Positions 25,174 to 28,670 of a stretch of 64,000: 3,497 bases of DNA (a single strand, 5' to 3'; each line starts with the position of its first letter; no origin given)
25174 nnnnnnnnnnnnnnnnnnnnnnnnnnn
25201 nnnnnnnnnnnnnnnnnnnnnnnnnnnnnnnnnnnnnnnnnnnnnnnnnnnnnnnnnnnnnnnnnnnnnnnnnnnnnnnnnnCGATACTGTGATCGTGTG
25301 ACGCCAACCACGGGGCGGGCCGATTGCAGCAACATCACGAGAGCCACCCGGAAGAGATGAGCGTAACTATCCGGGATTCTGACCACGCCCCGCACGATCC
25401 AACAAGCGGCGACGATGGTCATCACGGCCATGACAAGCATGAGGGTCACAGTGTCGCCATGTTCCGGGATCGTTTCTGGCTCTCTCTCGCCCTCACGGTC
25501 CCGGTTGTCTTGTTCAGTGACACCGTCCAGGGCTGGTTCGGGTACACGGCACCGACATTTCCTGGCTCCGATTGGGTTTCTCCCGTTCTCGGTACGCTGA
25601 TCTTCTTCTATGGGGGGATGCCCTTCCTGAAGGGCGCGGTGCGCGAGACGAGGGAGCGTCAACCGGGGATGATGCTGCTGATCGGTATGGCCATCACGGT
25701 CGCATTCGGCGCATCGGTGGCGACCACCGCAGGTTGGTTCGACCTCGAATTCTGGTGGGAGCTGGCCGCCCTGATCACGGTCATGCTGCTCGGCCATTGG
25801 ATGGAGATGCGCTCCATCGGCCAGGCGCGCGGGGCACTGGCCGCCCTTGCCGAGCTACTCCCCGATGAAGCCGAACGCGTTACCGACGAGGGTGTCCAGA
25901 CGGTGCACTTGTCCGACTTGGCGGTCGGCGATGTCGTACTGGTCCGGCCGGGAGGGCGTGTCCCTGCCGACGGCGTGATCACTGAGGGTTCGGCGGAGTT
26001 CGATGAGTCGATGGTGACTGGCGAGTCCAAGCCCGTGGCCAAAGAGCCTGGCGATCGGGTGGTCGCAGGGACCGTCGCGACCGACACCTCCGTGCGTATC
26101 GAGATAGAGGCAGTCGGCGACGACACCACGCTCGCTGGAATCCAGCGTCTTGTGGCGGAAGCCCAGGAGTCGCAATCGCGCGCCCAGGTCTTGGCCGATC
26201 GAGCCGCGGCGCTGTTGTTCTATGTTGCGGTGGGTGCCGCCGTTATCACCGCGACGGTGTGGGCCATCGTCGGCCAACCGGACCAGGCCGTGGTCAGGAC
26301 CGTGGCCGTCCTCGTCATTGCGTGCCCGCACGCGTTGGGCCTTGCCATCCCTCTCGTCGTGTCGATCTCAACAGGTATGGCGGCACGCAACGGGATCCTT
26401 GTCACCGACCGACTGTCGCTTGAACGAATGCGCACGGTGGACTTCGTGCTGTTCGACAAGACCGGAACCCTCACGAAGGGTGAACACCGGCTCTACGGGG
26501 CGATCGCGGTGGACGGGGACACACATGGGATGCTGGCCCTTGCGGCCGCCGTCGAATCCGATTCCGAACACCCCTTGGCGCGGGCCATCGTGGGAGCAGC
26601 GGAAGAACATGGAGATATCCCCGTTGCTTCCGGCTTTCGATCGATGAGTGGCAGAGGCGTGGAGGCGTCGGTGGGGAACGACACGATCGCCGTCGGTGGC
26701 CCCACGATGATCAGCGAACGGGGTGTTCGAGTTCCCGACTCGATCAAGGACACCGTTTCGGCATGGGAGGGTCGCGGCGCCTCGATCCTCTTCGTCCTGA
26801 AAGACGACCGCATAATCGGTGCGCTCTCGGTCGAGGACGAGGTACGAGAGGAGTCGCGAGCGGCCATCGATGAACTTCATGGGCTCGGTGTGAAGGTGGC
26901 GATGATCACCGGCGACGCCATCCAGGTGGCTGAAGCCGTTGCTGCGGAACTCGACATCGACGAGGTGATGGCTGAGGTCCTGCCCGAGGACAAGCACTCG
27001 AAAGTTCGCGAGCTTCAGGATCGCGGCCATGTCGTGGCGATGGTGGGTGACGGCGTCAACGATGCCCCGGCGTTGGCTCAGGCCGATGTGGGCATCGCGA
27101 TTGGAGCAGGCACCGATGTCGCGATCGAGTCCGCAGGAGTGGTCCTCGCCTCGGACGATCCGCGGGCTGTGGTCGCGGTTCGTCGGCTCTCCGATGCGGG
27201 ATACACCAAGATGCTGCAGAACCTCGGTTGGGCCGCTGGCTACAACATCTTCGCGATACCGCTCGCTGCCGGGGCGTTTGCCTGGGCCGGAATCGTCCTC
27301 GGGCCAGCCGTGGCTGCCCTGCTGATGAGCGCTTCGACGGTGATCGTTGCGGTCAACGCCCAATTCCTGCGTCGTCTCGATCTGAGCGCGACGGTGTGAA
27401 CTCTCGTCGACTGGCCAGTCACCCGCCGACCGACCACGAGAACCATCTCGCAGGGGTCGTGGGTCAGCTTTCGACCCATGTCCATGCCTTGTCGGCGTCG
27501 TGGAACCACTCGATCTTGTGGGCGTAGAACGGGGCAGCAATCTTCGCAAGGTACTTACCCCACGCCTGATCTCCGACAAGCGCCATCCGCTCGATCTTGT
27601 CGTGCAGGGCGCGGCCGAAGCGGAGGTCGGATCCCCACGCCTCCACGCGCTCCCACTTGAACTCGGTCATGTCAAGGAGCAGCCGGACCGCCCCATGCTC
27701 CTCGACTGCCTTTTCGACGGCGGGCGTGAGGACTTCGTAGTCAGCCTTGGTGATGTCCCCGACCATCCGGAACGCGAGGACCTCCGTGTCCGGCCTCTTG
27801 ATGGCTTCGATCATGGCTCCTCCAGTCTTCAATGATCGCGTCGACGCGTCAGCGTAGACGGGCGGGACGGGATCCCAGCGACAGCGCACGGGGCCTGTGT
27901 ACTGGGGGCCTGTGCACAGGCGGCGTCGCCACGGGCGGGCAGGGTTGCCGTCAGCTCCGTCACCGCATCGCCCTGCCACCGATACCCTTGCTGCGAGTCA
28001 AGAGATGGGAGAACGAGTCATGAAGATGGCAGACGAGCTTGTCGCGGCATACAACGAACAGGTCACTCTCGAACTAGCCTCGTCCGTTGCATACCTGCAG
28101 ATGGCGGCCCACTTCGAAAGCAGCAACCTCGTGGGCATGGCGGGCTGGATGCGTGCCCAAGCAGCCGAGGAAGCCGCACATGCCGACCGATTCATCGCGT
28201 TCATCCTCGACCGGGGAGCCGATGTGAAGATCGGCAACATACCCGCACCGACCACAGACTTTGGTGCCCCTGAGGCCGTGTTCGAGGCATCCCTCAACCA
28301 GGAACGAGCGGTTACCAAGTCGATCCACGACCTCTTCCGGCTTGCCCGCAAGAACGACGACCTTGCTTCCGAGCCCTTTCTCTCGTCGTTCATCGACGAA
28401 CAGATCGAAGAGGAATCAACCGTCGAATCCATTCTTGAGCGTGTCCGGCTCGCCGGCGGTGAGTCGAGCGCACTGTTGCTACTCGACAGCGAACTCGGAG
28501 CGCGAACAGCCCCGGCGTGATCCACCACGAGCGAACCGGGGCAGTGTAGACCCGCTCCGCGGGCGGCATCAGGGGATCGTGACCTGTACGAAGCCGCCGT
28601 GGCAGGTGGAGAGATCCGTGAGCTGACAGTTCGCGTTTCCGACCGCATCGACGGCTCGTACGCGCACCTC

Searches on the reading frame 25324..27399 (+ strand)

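Call 26: search_protein_families(library=pfam, max_evalue=0.00001, proteins=[window:25324-27399:+])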
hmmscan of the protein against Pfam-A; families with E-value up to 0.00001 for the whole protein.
window:25324-27399:+ (691 aa): 3 families
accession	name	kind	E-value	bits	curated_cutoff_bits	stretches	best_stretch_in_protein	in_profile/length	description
PF00122.25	E1-E2_ATPase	-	1.5e-50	171.7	28.1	1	177-356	1-181/181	E1-E2 ATPase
PF00702.32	Hydrolase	-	2.5e-34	119.8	26.4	1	373-588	2-191/191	haloacid dehalogenase-like hydrolase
PF08282.18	Hydrolase_3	-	8.2e-06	26.2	20.9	0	571-617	206-252/255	haloacid dehalogenase-like hydrolase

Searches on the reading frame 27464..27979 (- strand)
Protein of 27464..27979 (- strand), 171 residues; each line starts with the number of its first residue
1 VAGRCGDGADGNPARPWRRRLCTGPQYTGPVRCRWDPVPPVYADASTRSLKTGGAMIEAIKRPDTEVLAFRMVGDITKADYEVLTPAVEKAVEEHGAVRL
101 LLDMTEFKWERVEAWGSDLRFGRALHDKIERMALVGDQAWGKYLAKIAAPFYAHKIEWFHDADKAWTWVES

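Call 26: search_protein_families(library=pfam, max_evalue=0.00001, proteins=[window:27464-27979:-])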
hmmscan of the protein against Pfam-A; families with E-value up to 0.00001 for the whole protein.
window:27464-27979:- (171 aa): 1 family
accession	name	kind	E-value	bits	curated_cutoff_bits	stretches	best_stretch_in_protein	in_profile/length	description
PF11964.13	SpoIIAA-like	-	1.1e-21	78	25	1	67-170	1-106/106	SpoIIAA-like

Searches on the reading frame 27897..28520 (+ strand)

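Call 26: search_protein_families(library=pfam, max_evalue=0.00001, proteins=[window:27897-28520:+])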
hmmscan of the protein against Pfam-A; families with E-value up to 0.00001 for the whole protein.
window:27897-28520:+ (207 aa): 1 family
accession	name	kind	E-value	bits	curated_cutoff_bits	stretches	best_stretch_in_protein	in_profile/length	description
PF00210.30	Ferritin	-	2.8e-36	125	24.5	1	51-185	3-141/142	Ferritin-like domain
